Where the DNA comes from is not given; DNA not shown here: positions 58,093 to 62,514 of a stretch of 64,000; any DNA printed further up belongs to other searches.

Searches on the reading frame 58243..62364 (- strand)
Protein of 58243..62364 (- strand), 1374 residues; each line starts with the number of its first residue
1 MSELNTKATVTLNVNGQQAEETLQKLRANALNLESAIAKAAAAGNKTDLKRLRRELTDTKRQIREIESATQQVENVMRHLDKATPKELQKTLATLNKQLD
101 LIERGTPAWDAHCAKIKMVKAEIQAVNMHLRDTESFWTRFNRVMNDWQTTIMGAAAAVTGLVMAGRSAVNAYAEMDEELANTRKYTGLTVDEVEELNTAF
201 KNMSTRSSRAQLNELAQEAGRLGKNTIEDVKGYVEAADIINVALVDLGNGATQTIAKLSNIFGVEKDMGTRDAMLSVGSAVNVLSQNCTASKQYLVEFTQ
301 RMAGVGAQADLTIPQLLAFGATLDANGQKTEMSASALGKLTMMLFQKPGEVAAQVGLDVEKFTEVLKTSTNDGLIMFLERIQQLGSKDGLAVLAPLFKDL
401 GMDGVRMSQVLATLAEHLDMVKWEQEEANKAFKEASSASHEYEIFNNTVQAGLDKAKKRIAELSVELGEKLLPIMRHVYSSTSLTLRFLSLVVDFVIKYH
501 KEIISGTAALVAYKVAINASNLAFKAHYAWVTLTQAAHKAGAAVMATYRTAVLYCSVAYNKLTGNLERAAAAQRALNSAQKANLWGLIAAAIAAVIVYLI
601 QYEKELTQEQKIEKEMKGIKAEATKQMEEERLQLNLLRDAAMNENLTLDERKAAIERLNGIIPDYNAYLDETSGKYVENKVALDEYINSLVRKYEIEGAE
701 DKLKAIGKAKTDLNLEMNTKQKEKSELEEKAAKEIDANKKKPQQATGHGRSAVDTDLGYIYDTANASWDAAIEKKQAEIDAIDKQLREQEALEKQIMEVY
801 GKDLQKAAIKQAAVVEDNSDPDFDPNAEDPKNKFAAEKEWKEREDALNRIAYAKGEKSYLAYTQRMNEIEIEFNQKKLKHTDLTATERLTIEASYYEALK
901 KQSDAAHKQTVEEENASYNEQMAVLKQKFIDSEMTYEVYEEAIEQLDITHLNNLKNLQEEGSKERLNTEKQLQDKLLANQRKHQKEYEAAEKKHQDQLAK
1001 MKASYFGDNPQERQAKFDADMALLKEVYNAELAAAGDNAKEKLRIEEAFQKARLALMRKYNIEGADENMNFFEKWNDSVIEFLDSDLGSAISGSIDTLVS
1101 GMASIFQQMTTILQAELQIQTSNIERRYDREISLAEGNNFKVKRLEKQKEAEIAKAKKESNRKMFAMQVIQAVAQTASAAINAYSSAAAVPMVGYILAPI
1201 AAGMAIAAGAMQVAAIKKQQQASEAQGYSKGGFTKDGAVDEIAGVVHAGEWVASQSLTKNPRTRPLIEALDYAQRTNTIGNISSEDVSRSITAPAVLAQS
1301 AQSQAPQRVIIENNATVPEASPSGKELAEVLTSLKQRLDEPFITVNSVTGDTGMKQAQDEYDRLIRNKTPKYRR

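Call 12: find_encoding_contigs(protein=window:58243-62364:-, flank=10000, max_places=8)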
Protein window:58243-62364:- (1374 aa): no gene with exactly this product is on record in the collection.

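Call 15: search_protein_families(library=phrogs, proteins=[window:58243-62364:-])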
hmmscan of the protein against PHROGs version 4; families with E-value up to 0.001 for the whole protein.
window:58243-62364:- (1374 aa): 10 families
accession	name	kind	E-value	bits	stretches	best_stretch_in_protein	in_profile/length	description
phrog_25337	-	tail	4.2e-47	161.5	1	96-946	119-967/1456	tail length tape measure protein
phrog_28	-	tail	7.1e-24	85.4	1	16-1220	152-1192/1228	tail length tape measure protein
phrog_23108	-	tail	1.9e-19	69.8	1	26-469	313-749/1552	tail length tape measure protein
phrog_13339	-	tail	1.4e-17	63.2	1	138-480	47-397/2156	tail length tape measure protein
phrog_2854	-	tail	9.1e-09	35.6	1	950-1218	482-743/855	tail length tape measure protein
phrog_17321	-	unknown function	5.4e-07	28.4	2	150-342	78-263/1484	-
phrog_1538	-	tail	1.7e-06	28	1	860-1238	347-719/811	tail length tape measure protein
phrog_19210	-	unknown function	2.7e-06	27.6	1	1160-1301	108-240/399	-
phrog_1506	-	tail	4e-06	26.1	1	773-1259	808-1207/1269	tail length tape measure protein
phrog_17727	-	tail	5.5e-06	26.6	1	350-548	38-229/443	tail length tape measure protein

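Call 16: search_protein_families(library=pfam, proteins=[window:58243-62364:-])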
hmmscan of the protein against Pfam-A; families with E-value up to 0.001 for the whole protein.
window:58243-62364:- (1374 aa): 2 families
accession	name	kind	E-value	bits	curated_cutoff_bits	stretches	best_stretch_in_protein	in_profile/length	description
PF10145.14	PhageMin_Tail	-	8.3e-17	62.2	33.2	1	199-397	3-200/201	Phage-related minor tail protein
PF06791.18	TMP_2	-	4.3e-05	23.7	30.2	1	149-231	75-157/208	Prophage tail length tape measure protein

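Call 17: find_homologous_proteins(query=window:58243-62364:-, max_evalue=1e-20)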
Query window:58243-62364:- (1374 aa): 4921 proteins with E <= 1e-20 among 8000 candidates; the best 120 are listed.
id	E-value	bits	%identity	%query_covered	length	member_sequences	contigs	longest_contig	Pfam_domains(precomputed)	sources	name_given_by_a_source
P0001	0.0e+0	2937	100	100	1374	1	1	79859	PF10145.15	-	-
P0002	0.0e+0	2774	94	100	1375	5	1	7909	PF10145.15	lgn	-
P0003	0.0e+0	1844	63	100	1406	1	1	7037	PF10145.15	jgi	-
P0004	0.0e+0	1813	61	100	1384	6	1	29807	PF10145.15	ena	-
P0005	0.0e+0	1793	63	100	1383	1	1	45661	PF10145.15,PF06791.19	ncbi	-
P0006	0.0e+0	1779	62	100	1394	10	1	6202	PF10145.15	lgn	-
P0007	0.0e+0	1777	62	100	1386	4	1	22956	PF10145.15,PF06791.19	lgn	-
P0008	0.0e+0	1749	62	100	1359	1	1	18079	PF10145.15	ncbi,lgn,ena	-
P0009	0.0e+0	1749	61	100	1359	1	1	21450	PF10145.15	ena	-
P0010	0.0e+0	1747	61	100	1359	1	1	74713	PF10145.15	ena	-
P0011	0.0e+0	1746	62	100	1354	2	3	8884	-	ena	-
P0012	0.0e+0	1745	66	51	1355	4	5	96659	PF10145.15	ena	-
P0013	0.0e+0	1745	62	100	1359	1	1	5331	PF10145.15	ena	-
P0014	0.0e+0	1744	64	51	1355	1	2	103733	PF10145.15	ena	-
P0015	0.0e+0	1742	62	100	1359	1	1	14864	PF10145.15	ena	-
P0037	0.0e+0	1717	69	40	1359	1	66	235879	PF10145.15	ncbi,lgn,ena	-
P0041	0.0e+0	1709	61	100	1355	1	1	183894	PF10145.15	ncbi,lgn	-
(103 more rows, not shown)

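Call 18: find_encoding_contigs(protein=P0002, flank=10000, max_places=3)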
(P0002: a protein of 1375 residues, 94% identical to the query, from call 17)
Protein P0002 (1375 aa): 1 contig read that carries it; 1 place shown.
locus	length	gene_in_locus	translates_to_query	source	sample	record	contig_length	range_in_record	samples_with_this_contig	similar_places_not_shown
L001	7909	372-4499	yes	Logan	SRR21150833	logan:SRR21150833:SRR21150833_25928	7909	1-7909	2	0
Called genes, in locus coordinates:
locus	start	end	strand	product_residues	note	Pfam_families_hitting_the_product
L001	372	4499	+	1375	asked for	PF10145:PhageMin_Tail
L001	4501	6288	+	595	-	-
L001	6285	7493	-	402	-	PF13102:Phage_int_SAM_5, PF00589:Phage_integrase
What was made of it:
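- Tried and rejected: The closest relative, L001 (94% TMP identity), ends inside the tandem repeats (call 18).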

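Call 19: find_encoding_contigs(protein=P0005, flank=10000, max_places=3)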
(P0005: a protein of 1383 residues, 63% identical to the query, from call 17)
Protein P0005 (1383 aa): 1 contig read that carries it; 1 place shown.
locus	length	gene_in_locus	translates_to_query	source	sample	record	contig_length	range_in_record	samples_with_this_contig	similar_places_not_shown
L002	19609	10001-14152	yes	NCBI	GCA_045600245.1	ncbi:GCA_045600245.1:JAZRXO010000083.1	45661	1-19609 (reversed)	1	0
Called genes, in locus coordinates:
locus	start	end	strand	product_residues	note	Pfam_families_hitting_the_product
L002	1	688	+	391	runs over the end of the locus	-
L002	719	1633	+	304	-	-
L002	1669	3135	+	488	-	-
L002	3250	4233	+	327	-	-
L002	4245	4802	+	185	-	-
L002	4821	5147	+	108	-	-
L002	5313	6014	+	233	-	-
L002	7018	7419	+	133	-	PF00436:SSB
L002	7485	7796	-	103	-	PF13744:HTH_37 (weak), PF13560:HTH_31, PF12844:HTH_19, PF01381:HTH_3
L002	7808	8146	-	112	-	PF05973:Gp49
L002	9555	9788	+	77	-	-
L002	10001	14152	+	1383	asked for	PF06791:TMP_2 (weak), PF10145:PhageMin_Tail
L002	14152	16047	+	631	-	-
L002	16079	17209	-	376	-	PF13102:Phage_int_SAM_5, PF00589:Phage_integrase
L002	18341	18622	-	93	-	PF20594:DUF6794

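Call 20: find_encoding_contigs(protein=P0010, flank=10000, max_places=3)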
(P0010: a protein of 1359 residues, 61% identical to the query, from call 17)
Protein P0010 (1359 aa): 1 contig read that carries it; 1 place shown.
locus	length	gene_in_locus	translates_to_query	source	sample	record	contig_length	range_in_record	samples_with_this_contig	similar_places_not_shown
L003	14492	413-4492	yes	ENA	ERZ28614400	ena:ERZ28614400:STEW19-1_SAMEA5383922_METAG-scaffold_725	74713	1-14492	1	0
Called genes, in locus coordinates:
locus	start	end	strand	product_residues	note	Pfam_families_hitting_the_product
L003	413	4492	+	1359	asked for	PF10145:PhageMin_Tail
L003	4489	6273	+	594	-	-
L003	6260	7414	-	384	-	PF13102:Phage_int_SAM_5, PF00589:Phage_integrase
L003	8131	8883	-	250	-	PF10988:DUF2807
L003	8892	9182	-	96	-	-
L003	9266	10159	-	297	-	PF12740:PETase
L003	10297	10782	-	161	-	PF20434:BD-FAE, PF07859:Abhydrolase_3 (weak)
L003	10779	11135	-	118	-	PF00392:GntR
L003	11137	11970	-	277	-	-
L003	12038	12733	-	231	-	PF00005:ABC_tran, PF13304:AAA_21 (weak)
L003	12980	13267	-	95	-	PF05258:DciA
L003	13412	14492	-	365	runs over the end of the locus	PF02463:SMC_N, PF13175:AAA_15, PF13476:AAA_23, PF13304:AAA_21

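Call 21: find_encoding_contigs(protein=P0004, flank=10000, max_places=3)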
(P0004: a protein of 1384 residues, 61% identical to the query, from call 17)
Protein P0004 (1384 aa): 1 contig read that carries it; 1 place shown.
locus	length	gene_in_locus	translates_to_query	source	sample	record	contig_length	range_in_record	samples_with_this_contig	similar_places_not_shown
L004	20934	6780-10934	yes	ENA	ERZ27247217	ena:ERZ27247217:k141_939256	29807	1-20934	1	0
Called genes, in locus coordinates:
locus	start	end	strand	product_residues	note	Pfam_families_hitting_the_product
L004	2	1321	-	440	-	?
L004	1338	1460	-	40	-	-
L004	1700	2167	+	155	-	-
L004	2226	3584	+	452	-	-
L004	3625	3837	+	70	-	-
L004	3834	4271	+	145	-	PF08291:Peptidase_M15_3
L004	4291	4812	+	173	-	-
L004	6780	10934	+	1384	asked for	PF10145:PhageMin_Tail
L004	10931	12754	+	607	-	-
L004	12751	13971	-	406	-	PF13102:Phage_int_SAM_5, PF00589:Phage_integrase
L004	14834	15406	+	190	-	-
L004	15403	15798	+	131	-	-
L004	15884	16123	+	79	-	-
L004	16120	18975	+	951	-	-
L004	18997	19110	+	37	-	-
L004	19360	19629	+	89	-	-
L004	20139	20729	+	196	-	PF07275:ArdA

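Call 22: find_encoding_contigs(protein=P0037, flank=10000, max_places=4)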
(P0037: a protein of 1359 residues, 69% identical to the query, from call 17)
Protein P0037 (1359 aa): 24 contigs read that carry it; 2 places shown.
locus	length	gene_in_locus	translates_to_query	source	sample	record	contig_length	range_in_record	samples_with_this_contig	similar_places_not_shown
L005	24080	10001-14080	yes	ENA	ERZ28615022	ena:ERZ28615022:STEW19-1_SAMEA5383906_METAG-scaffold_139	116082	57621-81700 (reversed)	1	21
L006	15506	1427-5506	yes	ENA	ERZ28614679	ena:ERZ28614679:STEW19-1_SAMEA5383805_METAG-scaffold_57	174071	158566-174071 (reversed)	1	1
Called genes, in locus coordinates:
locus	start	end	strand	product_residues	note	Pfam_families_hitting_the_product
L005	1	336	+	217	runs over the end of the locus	PF01624:MutS_I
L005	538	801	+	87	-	-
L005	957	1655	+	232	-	-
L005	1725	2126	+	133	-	PF00581:Rhodanese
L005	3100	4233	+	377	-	PF08401:ArdcN, PF18818:MPTase-PolyVal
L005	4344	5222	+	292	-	PF20459:DUF6712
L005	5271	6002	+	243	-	-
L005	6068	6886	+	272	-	-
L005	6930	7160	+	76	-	-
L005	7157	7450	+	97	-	-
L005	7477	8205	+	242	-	-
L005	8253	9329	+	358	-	PF01510:Amidase_2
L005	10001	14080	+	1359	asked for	PF10145:PhageMin_Tail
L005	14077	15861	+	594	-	-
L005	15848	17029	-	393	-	PF13102:Phage_int_SAM_5, PF00589:Phage_integrase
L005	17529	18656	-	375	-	PF01594:AI-2E_transport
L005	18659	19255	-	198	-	PF00265:TK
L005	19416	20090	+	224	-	PF00590:TP_methylase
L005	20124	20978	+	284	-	PF19220:Rod_CreS (weak)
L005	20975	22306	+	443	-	PF13167:GTP-bdg_N, PF16360:GTP-bdg_M, PF03193:RsgA_GTPase (faint), PF01926:MMR_HSR1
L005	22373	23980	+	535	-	PF05681:Fumerase, PF05683:Fumerase_C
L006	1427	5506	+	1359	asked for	PF10145:PhageMin_Tail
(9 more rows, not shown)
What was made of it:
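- L002 has an SSB gene inside the stretch, and relatives carry ArdC (calls 19, 22).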

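Call 23: find_encoding_contigs(protein=P0041, flank=10000, max_places=3)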
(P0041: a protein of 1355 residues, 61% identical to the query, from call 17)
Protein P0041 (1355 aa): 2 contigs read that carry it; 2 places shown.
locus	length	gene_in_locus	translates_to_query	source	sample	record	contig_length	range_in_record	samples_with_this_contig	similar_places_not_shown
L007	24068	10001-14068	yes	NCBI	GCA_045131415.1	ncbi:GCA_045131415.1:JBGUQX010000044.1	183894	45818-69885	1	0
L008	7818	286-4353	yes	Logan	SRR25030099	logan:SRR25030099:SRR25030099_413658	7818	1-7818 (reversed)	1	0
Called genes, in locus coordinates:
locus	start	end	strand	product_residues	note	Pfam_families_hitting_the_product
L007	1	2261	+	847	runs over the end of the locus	PF13306:LRR_5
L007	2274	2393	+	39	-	-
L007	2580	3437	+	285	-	PF20459:DUF6712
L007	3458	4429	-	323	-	PF00376:MerR (faint), PF12728:HTH_17 (weak), PF03118:RNA_pol_A_CTD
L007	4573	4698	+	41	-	-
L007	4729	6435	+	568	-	PF07603:Lcl_C (weak)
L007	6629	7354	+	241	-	-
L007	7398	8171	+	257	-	-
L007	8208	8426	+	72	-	-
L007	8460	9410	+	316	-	PF01510:Amidase_2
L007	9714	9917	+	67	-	-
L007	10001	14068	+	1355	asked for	PF10145:PhageMin_Tail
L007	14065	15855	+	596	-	-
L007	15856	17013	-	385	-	PF13102:Phage_int_SAM_5, PF00589:Phage_integrase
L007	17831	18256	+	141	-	PF05523:FdtA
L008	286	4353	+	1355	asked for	PF10145:PhageMin_Tail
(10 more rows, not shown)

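Call 52: search_protein_families(library=phrogs, proteins=[L005:3100-4233:+, L005:4344-5222:+, L005:5271-6002:+, L005:6068-6886:+, L005:6930-7160:+, L005:7157-7450:+, L005:7477-8205:+, L005:8253-9329:+, L005:14077-15861:+], max_evalue=0.01)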
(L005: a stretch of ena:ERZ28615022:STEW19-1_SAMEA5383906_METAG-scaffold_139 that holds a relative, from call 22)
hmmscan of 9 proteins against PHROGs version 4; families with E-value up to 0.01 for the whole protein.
L005:3100-4233:+ (377 aa): 1 family
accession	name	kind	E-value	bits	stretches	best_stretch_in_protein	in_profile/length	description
phrog_7245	-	moron, auxiliary metabolic gene and host takeover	1.7e-52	179.6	1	36-369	7-308/324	anti-restriction protein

L005:4344-5222:+ (292 aa): 0 families

L005:5271-6002:+ (243 aa): 0 families

L005:6068-6886:+ (272 aa): 0 families

L005:6930-7160:+ (76 aa): 0 families

L005:7157-7450:+ (97 aa): 1 family
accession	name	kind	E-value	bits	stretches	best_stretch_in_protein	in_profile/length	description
phrog_28004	-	unknown function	5.8e-08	33.5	1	1-93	1-90/95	-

L005:7477-8205:+ (242 aa): 3 families
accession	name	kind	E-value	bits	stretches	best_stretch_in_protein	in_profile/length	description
phrog_25468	-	unknown function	1.4e-10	41.7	1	82-213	84-218/528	-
phrog_14251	-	unknown function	0.0004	20.1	1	86-173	252-344/539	-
phrog_20057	-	unknown function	0.0011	17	1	76-203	562-681/2265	-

L005:8253-9329:+ (358 aa): 8 families
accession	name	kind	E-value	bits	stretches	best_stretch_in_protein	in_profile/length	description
phrog_822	-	lysis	4e-60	204.2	1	1-141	21-161/215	amidase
phrog_1493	-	lysis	8.2e-25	88.8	1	2-129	32-155/394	endolysin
phrog_35436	-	lysis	6.5e-19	69.2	1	7-127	22-136/266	amidase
phrog_1794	-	lysis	1.1e-08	35.9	1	3-126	55-180/336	amidase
phrog_7698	-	lysis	3.1e-06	28.2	1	3-161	23-174/316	endolysin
phrog_21433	-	lysis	6.6e-05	24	1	4-98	7-98/174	endolysin; inhibits RNA polymerase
phrog_833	-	lysis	0.00048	20.9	1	3-126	29-149/294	endolysin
phrog_9611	-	lysis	0.0076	16.9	1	35-126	54-149/246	endolysin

L005:14077-15861:+ (594 aa): 0 families

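Call 65: search_protein_families(library=pfam, proteins=[L005:4344-5222:+, L005:5271-6002:+, L005:6068-6886:+, L005:6930-7160:+, L005:7157-7450:+, L005:7477-8205:+, L005:14077-15861:+], max_evalue=0.1)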
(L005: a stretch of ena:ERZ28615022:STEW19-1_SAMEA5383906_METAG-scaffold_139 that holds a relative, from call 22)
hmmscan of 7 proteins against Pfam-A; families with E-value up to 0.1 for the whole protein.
L005:4344-5222:+ (292 aa): 1 family
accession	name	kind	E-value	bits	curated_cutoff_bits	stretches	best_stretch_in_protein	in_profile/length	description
PF20459.4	DUF6712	-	1.2e-20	74.2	25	1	34-146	13-120/121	Family of unknown function (DUF6712)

L005:5271-6002:+ (243 aa): 0 families

L005:6068-6886:+ (272 aa): 2 families
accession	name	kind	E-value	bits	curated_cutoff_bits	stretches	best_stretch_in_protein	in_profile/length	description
PF11460.13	DUF3007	-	0.08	13.6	25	0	58-81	73-96/96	Protein of unknown function (DUF3007)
PF09657.15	Cas_Csx8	-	0.084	12.3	29.2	0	19-82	27-87/493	CRISPR-associated protein Csx8 (Cas_Csx8)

L005:6930-7160:+ (76 aa): 1 family
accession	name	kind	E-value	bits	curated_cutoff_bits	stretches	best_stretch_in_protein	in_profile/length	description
PF07332.16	Phage_holin_3_6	-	0.035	14.6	28.4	1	4-62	33-88/116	Putative Actinobacterial Holin-X, holin superfamily III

L005:7157-7450:+ (97 aa): 0 families

L005:7477-8205:+ (242 aa): 2 families
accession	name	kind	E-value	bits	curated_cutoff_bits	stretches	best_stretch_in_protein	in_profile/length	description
PF05658.19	YadA_head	-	0.00029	21.5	25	1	140-164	1-25/27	YadA head domain repeat (2 copies)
PF21300.2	LbR_Ice_bind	-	0.04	14.4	30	1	75-145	21-93/97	Grass antifreeze beta roll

L005:14077-15861:+ (594 aa): 0 families
